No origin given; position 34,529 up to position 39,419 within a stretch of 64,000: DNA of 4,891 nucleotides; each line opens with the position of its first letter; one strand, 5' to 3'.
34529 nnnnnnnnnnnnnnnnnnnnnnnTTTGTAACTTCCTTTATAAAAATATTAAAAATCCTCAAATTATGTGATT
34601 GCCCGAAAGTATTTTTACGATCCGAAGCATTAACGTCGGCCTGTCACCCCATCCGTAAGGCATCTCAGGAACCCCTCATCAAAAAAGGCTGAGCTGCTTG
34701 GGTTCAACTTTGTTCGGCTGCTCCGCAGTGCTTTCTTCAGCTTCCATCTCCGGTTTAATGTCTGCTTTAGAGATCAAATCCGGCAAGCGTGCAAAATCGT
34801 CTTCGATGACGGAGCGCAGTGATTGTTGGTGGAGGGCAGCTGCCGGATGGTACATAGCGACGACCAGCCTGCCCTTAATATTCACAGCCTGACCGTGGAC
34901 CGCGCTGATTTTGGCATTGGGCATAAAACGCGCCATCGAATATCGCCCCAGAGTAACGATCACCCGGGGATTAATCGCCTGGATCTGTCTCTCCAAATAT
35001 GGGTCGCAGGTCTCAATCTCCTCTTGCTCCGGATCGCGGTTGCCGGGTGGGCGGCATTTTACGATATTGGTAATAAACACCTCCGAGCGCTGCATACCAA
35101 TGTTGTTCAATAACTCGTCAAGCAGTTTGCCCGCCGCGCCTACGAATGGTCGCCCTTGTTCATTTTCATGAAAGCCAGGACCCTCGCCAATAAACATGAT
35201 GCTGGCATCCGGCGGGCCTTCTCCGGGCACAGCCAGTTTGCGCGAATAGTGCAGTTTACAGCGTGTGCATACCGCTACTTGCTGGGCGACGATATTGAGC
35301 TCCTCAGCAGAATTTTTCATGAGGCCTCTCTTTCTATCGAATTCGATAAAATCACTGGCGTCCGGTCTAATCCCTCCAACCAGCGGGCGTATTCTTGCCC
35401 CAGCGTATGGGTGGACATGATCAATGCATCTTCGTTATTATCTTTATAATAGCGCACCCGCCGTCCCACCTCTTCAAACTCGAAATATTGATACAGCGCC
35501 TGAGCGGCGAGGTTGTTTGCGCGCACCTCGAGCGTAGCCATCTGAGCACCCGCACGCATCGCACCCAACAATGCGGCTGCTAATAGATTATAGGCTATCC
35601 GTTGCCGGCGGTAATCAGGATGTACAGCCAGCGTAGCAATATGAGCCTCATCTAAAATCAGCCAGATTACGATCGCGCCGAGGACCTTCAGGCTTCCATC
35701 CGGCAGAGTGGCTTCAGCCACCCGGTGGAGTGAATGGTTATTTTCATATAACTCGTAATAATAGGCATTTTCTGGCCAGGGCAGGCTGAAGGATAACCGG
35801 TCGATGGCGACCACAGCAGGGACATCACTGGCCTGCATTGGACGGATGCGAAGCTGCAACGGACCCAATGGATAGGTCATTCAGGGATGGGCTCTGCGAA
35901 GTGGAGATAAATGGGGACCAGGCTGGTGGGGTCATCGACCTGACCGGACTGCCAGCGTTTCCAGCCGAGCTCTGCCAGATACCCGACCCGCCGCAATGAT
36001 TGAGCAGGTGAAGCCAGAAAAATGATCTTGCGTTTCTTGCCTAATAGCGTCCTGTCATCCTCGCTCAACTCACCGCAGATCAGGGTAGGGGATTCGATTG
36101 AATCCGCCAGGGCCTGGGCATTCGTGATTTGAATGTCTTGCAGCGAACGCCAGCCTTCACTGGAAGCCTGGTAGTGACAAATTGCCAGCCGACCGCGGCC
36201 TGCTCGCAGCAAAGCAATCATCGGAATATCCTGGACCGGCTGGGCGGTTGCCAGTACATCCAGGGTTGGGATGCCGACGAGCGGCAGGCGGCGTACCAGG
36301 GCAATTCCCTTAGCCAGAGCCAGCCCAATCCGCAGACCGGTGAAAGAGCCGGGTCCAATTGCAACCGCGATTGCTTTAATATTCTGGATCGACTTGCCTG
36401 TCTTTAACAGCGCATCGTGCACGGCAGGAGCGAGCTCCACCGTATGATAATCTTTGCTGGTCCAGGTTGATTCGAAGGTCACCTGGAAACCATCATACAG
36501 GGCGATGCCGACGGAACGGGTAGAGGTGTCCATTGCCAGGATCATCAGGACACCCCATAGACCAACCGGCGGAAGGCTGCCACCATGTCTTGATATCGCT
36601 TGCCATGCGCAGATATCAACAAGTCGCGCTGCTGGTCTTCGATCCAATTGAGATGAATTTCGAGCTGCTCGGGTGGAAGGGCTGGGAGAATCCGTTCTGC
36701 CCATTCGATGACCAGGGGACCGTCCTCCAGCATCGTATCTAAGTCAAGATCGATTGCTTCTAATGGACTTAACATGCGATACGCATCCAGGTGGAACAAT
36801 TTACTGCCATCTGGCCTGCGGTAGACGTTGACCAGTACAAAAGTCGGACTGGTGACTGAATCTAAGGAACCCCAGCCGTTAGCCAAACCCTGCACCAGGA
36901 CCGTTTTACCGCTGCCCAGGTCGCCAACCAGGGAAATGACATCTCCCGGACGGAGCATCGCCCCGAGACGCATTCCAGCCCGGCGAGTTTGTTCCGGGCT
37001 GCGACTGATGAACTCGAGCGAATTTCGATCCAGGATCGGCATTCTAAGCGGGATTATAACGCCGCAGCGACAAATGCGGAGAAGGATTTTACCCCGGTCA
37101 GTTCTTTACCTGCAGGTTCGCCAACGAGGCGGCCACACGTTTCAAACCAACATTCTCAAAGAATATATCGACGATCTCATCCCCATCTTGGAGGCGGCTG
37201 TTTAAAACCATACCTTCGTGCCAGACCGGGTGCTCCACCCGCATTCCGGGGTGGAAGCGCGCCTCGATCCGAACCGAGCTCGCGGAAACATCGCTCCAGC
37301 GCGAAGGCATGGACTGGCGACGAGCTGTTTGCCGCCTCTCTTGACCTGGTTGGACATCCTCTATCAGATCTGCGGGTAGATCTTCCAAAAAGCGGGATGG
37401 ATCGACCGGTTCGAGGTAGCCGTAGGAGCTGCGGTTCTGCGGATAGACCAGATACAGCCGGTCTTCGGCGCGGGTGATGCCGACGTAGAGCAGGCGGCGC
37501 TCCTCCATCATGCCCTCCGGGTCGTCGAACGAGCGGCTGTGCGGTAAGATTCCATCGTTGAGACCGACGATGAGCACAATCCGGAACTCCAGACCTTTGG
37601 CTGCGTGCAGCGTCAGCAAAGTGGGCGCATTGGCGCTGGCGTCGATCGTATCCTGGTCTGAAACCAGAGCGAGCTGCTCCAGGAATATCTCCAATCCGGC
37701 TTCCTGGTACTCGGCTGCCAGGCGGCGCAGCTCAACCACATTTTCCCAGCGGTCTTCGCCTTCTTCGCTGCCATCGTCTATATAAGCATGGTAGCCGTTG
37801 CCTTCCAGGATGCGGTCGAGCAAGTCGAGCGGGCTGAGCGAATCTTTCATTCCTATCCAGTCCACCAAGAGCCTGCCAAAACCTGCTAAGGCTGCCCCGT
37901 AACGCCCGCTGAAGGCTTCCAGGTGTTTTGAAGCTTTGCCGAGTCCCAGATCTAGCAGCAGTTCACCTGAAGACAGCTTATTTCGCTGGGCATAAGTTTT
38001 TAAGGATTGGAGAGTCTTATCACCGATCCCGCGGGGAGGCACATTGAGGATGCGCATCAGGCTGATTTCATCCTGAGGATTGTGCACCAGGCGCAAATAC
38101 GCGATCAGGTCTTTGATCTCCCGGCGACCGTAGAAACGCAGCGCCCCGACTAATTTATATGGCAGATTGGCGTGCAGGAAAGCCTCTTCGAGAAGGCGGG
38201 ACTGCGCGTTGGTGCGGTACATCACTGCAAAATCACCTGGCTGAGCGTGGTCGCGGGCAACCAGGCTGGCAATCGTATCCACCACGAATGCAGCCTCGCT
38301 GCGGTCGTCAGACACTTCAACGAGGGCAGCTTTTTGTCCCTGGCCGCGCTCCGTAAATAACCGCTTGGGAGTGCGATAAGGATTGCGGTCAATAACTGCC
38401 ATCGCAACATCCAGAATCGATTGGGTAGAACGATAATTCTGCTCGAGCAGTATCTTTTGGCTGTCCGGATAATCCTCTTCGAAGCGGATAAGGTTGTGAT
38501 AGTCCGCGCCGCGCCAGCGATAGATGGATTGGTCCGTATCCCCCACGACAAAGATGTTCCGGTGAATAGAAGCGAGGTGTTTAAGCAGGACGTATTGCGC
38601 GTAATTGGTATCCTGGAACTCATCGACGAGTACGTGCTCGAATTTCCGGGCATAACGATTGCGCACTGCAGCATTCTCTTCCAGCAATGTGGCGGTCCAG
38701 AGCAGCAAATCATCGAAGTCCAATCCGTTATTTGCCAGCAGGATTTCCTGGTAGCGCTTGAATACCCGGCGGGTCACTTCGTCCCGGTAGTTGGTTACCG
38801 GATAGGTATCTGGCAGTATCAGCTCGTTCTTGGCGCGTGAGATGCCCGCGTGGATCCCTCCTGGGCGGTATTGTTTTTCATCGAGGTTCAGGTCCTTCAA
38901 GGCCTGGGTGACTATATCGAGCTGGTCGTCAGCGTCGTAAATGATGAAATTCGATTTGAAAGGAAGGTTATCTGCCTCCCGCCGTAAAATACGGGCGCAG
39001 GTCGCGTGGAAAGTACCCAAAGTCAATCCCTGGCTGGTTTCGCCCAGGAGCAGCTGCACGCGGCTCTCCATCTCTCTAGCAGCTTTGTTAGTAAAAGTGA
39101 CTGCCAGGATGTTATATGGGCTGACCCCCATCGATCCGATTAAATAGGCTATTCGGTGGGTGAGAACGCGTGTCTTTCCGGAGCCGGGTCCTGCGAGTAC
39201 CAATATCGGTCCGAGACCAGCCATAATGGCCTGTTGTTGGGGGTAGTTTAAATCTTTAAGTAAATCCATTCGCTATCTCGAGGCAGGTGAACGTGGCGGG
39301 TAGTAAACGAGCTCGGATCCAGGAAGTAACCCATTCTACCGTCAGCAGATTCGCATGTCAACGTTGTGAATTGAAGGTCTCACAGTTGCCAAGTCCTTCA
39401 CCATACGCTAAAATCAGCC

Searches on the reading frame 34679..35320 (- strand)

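Call 6: search_protein_families(library=pfam, proteins=[window:34679-35320:-], max_evalue=0.001)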
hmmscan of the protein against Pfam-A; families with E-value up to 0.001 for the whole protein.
window:34679-35320:- (213 aa): 1 family
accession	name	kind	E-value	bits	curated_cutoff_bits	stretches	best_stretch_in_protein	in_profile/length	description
PF03167.25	UDG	-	7.6e-37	127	24.3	1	32-168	1-127/141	Uracil DNA glycosylase superfamily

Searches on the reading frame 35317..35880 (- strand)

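Call 6: search_protein_families(library=pfam, proteins=[window:35317-35880:-], max_evalue=0.001)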
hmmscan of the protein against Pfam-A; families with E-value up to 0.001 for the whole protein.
window:35317-35880:- (187 aa): 5 families
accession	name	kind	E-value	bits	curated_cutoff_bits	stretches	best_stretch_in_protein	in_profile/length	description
PF00583.31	Acetyltransf_1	-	1.1e-13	51.9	20.7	1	23-134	4-115/116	Acetyltransferase (GNAT) family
PF13508.13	Acetyltransf_7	-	3.4e-10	40.6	27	1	65-137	13-84/84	Acetyltransferase (GNAT) domain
PF13673.13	Acetyltransf_10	-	2e-08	34.7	23.6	1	74-141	47-113/128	Acetyltransferase (GNAT) domain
PF13527.13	Acetyltransf_9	-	0.00014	22.3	25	0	79-136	73-125/127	Acetyltransferase (GNAT) domain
PF08445.16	FR47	-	0.00087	19.7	22.1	0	68-140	10-82/86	FR47-like protein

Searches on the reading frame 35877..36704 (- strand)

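Call 6: search_protein_families(library=pfam, proteins=[window:35877-36704:-], max_evalue=0.001)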
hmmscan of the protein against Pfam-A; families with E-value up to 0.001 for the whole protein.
window:35877-36704:- (275 aa): 1 family
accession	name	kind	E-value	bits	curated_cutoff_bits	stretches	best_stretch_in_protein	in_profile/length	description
PF00814.31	TsaD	-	4.5e-22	79.4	24.8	1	85-185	27-133/264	tRNA N6-adenosine threonylcarbamoyltransferase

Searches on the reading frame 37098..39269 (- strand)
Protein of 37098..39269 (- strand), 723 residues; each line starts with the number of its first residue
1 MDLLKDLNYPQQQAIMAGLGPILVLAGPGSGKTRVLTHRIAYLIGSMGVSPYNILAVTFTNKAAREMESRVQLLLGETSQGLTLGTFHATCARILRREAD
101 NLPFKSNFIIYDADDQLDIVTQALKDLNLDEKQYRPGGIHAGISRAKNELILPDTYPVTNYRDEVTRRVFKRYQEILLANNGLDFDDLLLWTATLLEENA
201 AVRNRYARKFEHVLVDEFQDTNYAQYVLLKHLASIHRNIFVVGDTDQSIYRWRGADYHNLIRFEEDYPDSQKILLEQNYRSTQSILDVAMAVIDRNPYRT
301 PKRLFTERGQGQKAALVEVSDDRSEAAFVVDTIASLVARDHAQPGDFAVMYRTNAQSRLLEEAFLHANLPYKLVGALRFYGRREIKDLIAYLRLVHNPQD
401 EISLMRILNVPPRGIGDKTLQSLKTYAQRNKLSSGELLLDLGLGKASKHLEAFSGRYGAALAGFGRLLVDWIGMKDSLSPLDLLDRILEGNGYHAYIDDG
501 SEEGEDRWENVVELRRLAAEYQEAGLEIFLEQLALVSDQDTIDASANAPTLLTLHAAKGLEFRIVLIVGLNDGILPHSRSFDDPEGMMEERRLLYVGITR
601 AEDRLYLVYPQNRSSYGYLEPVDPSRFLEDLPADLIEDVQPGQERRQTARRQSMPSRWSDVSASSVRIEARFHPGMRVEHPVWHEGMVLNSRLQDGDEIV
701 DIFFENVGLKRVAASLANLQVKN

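Call 6: search_protein_families(library=pfam, proteins=[window:37098-39269:-], max_evalue=0.001)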
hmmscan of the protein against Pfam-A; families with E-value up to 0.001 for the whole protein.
window:37098-39269:- (723 aa): 7 families
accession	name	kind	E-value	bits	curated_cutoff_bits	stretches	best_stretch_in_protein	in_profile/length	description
PF00580.27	UvrD-helicase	-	9.2e-86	288.3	23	1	7-268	1-271/271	UvrD/REP helicase N-terminal domain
PF13361.12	UvrD_C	-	1.2e-66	226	25.6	1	273-610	1-348/350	UvrD-like helicase C-terminal domain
PF13245.12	AAA_19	-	7.7e-23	81.6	25.1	1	12-251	2-132/134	AAA domain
PF13538.12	UvrD_C_2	-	2.1e-11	43.9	27.4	1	551-608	4-52/52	UvrD-like helicase C-terminal domain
PF21196.3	PcrA_UvrD_tudor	-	1.7e-05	25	23.9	1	675-717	2-44/48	PcrA/UvrD tudor domain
PF01443.25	Viral_helicase1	-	3.3e-05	24.2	21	0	547-607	178-226/228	Viral superfamily 1 RNA helicase core domain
PF13604.12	AAA_30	-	0.00034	20.9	27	0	21-72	20-67/191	AAA domain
